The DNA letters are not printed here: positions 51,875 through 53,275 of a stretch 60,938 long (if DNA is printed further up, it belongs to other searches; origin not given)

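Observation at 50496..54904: Candidate undescribed envelope-signalling module: oversized sigma protein, non-ZAS membrane partner and a divergent secreted ARPP-1/DUF6569-like protein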

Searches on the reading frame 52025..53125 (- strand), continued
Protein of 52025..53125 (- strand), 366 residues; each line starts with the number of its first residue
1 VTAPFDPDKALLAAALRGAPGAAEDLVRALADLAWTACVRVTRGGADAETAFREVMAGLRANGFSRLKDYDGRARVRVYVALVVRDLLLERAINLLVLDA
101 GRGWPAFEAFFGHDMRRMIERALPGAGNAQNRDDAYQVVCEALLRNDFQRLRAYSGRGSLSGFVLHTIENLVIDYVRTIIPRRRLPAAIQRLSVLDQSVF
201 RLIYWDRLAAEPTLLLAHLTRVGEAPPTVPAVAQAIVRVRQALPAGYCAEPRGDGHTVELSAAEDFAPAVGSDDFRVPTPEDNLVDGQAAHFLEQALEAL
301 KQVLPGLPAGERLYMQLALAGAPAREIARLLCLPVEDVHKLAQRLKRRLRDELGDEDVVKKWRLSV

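Call 34: search_solved_structures(query=A1, max_evalue=1, show_alignments=3)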
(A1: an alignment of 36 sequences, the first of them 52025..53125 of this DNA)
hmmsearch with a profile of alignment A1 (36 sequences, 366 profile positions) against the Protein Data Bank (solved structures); distinct sequences matched with E-value up to 1: 7.
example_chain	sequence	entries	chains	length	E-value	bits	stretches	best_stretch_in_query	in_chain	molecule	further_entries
8vd6_A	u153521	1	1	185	2.7e-07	33.7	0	318-351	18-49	CAP REPEAT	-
1rp3_A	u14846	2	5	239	0.0016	21.3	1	273-355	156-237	RNA polymerase sigma factor SIGMA-28 (FliA) | RNA polymerase sigma factor FliA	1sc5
3mzy_A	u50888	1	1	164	0.086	15.6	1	287-361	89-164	RNA polymerase sigma-H factor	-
6jcy_F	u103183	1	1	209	0.24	14.2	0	300-355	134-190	ECF RNA polymerase sigma factor SigH,ECF RNA polymerase sigma factor SigE,ECF RNA polymera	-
5zx2_F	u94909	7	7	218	0.28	13.9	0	300-355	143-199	ECF RNA polymerase sigma factor SigH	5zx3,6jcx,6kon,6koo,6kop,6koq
7vim_A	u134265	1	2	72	0.38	13.5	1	305-350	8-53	Protein EsrB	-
3h4p_A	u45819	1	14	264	0.57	12.9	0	328-356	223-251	Proteasome subunit alpha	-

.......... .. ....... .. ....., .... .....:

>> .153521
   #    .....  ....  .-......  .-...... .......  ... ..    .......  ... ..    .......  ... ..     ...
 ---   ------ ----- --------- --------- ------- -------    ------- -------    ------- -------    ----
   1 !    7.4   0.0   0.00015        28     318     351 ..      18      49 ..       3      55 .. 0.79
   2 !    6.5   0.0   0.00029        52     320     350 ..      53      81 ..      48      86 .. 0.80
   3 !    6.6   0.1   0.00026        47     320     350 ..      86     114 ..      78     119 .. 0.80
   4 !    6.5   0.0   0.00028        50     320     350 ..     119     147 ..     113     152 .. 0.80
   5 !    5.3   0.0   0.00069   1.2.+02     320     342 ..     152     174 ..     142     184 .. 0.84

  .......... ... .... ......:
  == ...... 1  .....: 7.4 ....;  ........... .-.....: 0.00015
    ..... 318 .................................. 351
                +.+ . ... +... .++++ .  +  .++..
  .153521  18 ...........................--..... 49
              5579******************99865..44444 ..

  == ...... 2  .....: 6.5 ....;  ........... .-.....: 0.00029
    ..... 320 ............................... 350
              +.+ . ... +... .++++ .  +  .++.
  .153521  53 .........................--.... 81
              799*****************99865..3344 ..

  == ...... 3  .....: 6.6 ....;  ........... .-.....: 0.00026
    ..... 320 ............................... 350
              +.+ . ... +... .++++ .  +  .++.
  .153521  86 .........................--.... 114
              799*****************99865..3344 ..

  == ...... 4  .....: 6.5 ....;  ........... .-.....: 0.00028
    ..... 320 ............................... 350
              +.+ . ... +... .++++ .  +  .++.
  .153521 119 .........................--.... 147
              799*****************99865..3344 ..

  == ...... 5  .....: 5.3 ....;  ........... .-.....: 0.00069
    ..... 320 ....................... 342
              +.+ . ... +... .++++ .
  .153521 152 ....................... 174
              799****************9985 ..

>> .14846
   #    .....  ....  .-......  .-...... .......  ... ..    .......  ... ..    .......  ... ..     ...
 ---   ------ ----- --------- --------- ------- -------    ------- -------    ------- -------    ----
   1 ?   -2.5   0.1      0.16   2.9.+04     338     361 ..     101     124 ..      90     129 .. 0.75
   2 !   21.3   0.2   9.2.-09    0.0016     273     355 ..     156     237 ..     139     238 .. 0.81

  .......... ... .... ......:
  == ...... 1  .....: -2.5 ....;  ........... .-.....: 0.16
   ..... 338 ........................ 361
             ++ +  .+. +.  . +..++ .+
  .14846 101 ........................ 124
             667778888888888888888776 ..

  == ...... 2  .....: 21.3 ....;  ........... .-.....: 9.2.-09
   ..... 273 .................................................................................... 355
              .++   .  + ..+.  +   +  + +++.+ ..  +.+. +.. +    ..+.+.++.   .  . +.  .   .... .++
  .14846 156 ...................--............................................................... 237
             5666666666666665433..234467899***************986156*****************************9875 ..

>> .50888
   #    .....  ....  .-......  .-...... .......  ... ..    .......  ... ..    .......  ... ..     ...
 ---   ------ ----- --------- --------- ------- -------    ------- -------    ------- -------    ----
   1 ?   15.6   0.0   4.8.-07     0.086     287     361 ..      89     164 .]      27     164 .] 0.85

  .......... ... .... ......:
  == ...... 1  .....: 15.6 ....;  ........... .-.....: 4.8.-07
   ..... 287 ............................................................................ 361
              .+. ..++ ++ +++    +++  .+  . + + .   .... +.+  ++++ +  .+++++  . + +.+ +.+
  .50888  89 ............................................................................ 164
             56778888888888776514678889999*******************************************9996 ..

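Call 38: find_homologous_proteins(query=L024:7962-9071:+)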
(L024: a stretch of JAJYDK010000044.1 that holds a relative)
Query L024:7962-9071:+ (369 aa): 76 proteins with E <= 0.001 among 8000 candidates.
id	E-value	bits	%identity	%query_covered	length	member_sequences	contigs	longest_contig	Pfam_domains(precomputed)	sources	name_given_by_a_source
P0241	1.5e-232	789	100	100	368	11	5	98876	-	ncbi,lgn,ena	-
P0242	1.8e-210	716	90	100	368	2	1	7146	-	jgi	jgi:RNA polymerase primary sigma factor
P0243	5.8e-184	629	81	100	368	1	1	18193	-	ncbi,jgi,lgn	jgi:RNA polymerase primary sigma factor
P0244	5.9e-175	599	77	100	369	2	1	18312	-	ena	-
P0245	3.1e-171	587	74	100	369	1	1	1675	-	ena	-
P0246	5.0e-141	488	64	99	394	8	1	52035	-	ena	-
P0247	1.4e-138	480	64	97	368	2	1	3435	-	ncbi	-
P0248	6.1e-134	465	62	98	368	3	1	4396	-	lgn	-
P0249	6.4e-134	465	63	98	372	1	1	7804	-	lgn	-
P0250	9.2e-133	461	62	98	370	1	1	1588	-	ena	-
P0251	2.9e-132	459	60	100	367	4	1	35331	PF04542.21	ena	-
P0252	7.2e-132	458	60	100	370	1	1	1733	PF04542.21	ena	-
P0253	2.1e-129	450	61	96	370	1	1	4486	-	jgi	jgi:RNA polymerase primary sigma factor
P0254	2.3e-128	446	61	96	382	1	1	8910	-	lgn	-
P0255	6.1e-127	442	60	100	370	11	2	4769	-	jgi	jgi:RNA polymerase primary sigma factor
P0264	6.3e-107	376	54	97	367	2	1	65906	-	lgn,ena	-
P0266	1.1e-106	375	52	97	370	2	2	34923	-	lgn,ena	-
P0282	6.3e-84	300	47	95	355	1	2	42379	-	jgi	jgi:RNA polymerase primary sigma factor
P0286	5.4e-82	294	45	98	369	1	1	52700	-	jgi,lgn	jgi:RNA polymerase primary sigma factor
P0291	1.3e-77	279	42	92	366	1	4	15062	PF04542.21,PF08281.19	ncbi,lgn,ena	-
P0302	1.0e-65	240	49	47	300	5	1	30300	-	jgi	-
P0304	1.6e-62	230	37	98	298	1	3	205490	-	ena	-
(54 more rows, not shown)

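Call 39: find_encoding_contigs(protein=P0246, flank=6000, max_places=1)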
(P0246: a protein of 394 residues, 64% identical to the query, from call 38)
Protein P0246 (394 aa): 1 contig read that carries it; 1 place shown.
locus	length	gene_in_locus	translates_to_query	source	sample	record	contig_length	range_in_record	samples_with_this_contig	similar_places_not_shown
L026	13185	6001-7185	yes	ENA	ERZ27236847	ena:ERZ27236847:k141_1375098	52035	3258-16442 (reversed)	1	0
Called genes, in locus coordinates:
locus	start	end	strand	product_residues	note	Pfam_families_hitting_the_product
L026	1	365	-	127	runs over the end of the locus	-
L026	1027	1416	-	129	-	-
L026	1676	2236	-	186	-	-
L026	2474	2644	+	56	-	-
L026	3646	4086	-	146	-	PF01850:PIN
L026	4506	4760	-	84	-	-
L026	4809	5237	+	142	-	-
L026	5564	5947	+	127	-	-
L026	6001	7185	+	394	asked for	-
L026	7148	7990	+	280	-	-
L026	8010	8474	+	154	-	-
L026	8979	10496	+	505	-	PF20703:nSTAND1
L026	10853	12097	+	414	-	-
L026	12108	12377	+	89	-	-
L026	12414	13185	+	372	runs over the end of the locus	-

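Call 40: find_encoding_contigs(protein=P0264, flank=6000, max_places=1)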
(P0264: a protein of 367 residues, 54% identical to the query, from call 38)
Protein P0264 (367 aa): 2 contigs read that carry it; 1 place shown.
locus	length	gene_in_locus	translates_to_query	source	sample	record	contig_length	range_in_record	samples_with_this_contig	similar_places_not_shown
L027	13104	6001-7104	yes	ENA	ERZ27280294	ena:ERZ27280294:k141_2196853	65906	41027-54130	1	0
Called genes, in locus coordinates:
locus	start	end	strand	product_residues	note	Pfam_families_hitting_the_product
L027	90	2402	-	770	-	PF01266:DAO, PF00027:cNMP_binding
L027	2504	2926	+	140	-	PF00072:Response_reg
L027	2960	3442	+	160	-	PF04055:Radical_SAM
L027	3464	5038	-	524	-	PF00496:SBP_bac_5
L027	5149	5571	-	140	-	-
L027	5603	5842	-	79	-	-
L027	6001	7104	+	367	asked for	-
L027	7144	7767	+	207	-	-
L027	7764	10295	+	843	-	PF13191:AAA_16, PF20703:nSTAND1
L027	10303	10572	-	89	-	-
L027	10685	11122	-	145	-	PF13560:HTH_31 (weak), PF01381:HTH_3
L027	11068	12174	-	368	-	PF03401:TctC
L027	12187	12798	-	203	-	PF02668:TauD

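Call 41: find_encoding_contigs(protein=P0286, flank=6000, max_places=1)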
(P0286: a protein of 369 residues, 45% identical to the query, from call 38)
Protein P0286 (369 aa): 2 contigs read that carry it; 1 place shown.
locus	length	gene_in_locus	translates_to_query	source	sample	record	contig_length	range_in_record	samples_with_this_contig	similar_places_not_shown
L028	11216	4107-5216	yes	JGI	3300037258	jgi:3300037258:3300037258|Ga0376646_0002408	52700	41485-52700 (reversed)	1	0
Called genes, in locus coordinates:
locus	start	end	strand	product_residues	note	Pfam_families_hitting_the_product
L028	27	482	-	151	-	-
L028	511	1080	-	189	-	-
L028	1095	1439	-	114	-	-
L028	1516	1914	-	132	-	-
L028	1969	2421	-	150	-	-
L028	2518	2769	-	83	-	-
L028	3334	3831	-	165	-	-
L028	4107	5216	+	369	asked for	-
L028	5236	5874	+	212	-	-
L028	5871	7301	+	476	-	-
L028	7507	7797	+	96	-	PF01527:HTH_Tnp_1, PF13384:HTH_23 (faint)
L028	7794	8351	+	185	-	PF13276:HTH_21, PF00665:rve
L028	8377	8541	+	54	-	-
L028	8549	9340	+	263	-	PF01545:Cation_efflux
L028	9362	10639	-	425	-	PF13657:Couple_hipA, PF07804:HipA_C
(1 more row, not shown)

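Call 42: find_encoding_contigs(protein=P0304, flank=6000, max_places=1)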
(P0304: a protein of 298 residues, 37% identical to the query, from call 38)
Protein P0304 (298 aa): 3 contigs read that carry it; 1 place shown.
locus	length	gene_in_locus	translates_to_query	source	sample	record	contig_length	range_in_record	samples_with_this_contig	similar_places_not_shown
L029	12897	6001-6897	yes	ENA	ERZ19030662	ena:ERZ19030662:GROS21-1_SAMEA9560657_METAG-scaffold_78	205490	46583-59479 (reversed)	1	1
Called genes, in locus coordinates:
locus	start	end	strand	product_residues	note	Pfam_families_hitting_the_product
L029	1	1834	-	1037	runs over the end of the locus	PF00873:ACR_tran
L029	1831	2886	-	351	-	-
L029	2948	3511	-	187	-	PF13302:Acetyltransf_3 (weak), PF13420:Acetyltransf_4, PF00583:Acetyltransf_1, PF13508:Acetyltransf_7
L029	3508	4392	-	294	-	PF05013:FGase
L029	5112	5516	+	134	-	PF01814:Hemerythrin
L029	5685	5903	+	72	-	-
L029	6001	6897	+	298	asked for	-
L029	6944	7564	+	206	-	-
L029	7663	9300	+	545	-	PF13428:TPR_14 (faint), PF13424:TPR_12 (faint), PF14559:TPR_19 (faint), PF00089:Trypsin, PF13365:Trypsin_2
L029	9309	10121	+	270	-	PF14326:DUF4384 (weak)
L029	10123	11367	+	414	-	PF13371:TPR_9 (faint), PF00515:TPR_1 (faint), PF07719:TPR_2 (faint), PF13181:TPR_8 (faint), PF13414:TPR_11 (faint), PF13428:TPR_14 (faint), PF13431:TPR_17 (faint), PF13432:TPR_16 (faint), +1 more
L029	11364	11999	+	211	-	-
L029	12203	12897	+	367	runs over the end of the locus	PF00656:Peptidase_C14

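Call 49: search_protein_representatives(alignment_id=A1)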
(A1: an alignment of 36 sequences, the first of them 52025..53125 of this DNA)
Query: 36 sequences, 366 profile positions. Proteins with E-value up to 0.001 (for the whole library): 939; up to 1e-10: 289; up to 1e-30: 128. The best 150 are listed.
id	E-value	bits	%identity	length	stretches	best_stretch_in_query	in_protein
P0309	7.8e-148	509.4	-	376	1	12-366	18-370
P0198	4.1e-136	470.8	-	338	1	42-304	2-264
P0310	9.3e-133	459.8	-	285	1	4-270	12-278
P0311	2.8e-118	412.1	-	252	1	115-366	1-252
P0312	5.6e-113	394.7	-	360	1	4-366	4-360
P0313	6.5e-112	391.2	-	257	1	1-203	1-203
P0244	5.2e-101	355.3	-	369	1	10-366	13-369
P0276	5.2e-99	348.7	-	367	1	10-366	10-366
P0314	2.0e-95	336.9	-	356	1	11-366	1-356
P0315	1.3e-91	324.4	-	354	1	4-366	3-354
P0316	1.3e-89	317.8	-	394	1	9-366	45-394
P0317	4.3e-85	302.9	-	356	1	5-366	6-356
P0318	1.1e-84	301.6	-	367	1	16-366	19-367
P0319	1.7e-83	297.7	-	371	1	7-366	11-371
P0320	4.0e-80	286.6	-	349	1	15-366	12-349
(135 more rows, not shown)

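Call 53: find_encoding_contigs(protein=P0282, flank=6000, max_places=1)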
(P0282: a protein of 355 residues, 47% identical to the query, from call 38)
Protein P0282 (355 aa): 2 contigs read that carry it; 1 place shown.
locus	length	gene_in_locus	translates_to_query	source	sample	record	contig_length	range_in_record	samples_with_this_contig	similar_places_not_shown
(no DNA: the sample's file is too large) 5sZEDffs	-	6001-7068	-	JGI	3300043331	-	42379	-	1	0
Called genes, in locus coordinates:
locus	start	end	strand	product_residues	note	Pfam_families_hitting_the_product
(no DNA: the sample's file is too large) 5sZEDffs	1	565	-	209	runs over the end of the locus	PF00072:Response_reg, PF00196:GerE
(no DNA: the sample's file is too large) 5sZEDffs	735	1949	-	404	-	PF02515:CoA_transf_3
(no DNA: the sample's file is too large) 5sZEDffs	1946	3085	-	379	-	PF00108:Thiolase_N, PF00109:ketoacyl-synt (weak), PF08545:ACP_syn_III (faint), PF22691:Thiolase_C_1, PF02803:Thiolase_C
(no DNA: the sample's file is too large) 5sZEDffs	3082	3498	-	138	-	PF12172:zf-ChsH2, PF01796:OB_ChsH2_C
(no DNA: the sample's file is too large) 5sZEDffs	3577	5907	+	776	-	PF01315:Ald_Xan_dh_C, PF02738:MoCoBD_1, PF20256:MoCoBD_2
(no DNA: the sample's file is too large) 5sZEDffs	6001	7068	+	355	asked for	-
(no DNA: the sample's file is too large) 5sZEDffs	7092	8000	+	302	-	PF03544:TonB_C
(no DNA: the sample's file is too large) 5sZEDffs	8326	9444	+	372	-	PF02405:MlaE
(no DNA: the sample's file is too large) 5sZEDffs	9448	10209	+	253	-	PF00005:ABC_tran, PF13304:AAA_21 (faint)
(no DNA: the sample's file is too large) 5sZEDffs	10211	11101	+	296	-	PF02470:MlaD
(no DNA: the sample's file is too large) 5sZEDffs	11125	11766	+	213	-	PF03886:ABC_trans_aux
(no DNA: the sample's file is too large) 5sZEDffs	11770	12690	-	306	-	PF00753:Lactamase_B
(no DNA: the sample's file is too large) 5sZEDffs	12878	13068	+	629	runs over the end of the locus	PF07244:POTRA (weak), PF01103:Omp85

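Call 54: find_encoding_contigs(protein=P0291, flank=6000, max_places=1)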
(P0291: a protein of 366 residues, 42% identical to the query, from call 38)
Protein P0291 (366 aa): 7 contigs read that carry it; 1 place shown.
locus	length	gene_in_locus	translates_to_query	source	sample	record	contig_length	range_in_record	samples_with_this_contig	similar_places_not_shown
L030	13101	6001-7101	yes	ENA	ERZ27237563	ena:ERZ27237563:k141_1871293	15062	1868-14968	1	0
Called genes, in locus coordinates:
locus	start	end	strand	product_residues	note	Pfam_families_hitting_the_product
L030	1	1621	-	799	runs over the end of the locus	PF00690:Cation_ATPase_N, PF00122:E1-E2_ATPase, PF00702:Hydrolase, PF00689:Cation_ATPase_C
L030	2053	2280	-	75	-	-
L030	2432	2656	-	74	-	-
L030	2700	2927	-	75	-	-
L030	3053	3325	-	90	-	-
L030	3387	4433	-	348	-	PF20208:ARPP-1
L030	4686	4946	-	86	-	-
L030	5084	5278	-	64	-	-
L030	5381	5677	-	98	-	-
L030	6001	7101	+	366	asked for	PF08281:Sigma70_r4_2 (faint), PF04542:Sigma70_r2 (faint)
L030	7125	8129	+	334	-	-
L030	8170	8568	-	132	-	-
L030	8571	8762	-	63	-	-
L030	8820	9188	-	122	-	-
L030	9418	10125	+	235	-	PF25575:TPR_BSK1_C (faint), PF07719:TPR_2 (faint), PF13432:TPR_16 (faint)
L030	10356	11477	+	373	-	PF04389:Peptidase_M28 (weak), PF01546:Peptidase_M20, PF07687:M20_dimer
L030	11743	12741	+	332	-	PF01073:3Beta_HSD, PF01370:Epimerase, PF02719:Polysacc_synt_2, PF04321:RmlD_sub_bind (weak), PF05368:NmrA, PF13460:NAD_binding_10, PF16363:GDP_Man_Dehyd, PF07993:NAD_binding_4, +1 more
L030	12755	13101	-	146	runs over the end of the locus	?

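Call 76: search_protein_families(library=padloc, proteins=[window:52025-53125:-], max_evalue=0.1)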
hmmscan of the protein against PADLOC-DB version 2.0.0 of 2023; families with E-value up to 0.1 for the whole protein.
window:52025-53125:- (366 aa): 0 families

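Call 81: find_encoding_contigs(protein=P0251, flank=6000, max_places=1)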
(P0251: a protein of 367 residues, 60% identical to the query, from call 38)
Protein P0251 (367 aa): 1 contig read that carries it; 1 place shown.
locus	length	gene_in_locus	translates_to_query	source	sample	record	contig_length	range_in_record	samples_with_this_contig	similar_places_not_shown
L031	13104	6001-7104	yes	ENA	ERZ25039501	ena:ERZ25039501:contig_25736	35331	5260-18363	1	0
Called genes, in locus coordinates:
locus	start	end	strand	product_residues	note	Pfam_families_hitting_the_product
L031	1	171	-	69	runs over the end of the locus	-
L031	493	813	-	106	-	-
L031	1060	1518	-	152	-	-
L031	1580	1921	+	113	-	-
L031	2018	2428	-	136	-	-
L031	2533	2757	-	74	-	-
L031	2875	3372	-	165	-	-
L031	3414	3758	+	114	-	-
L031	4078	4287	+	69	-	-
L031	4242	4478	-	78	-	-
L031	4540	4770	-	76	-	-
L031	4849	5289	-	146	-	-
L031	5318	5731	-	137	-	-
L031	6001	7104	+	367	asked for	PF04542:Sigma70_r2 (faint)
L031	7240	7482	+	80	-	-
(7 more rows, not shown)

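Call 82: find_encoding_contigs(protein=P0266, flank=6000, max_places=1)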
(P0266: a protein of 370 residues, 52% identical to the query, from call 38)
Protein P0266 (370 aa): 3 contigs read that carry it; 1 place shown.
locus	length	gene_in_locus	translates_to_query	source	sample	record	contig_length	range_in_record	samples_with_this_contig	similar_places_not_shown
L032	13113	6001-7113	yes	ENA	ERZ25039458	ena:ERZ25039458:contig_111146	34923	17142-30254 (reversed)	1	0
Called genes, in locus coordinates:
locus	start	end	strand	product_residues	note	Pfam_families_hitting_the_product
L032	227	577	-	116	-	-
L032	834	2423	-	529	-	PF13007:LZ_Tnp_IS66, PF13005:zf-IS66, PF03050:DDE_Tnp_IS66, PF13817:DDE_Tnp_IS66_C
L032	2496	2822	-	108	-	PF05717:TnpB_IS66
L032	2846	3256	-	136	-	PF01527:HTH_Tnp_1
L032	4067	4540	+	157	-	-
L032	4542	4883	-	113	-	-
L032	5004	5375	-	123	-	-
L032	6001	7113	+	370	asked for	-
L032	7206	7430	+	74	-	-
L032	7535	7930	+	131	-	-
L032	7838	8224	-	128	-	-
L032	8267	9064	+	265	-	-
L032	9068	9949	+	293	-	-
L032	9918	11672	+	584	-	PF20703:nSTAND1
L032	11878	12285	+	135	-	-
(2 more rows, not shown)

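Call 83: find_encoding_contigs(protein=P0302, flank=6000, max_places=1)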
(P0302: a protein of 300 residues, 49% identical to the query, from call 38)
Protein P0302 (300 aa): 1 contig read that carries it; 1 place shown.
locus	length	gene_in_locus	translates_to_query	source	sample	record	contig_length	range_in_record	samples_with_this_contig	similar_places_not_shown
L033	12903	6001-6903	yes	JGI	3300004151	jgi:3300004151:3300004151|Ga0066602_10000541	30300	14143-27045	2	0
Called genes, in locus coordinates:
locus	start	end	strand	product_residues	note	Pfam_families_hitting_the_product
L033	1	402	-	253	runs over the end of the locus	PF02463:SMC_N (faint), PF13476:AAA_23, PF13175:AAA_15 (weak), PF00005:ABC_tran (faint), PF13304:AAA_21 (weak), PF13401:AAA_22 (faint), PF13304:AAA_21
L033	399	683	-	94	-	-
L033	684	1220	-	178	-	PF01471:PG_binding_1 (weak)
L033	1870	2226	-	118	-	-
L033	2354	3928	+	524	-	PF00239:Resolvase, PF07508:Recombinase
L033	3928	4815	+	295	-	PF02195:ParB_N, PF07506:RepB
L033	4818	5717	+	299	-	PF07506:RepB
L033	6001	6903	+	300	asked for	-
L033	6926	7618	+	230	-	-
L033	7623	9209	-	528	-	PF08238:Sel1, PF00656:Peptidase_C14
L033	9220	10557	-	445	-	PF00656:Peptidase_C14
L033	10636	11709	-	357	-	PF05598:DUF772, PF01609:DDE_Tnp_1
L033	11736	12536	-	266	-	PF08238:Sel1 (faint)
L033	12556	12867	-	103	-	-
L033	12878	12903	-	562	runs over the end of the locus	PF00656:Peptidase_C14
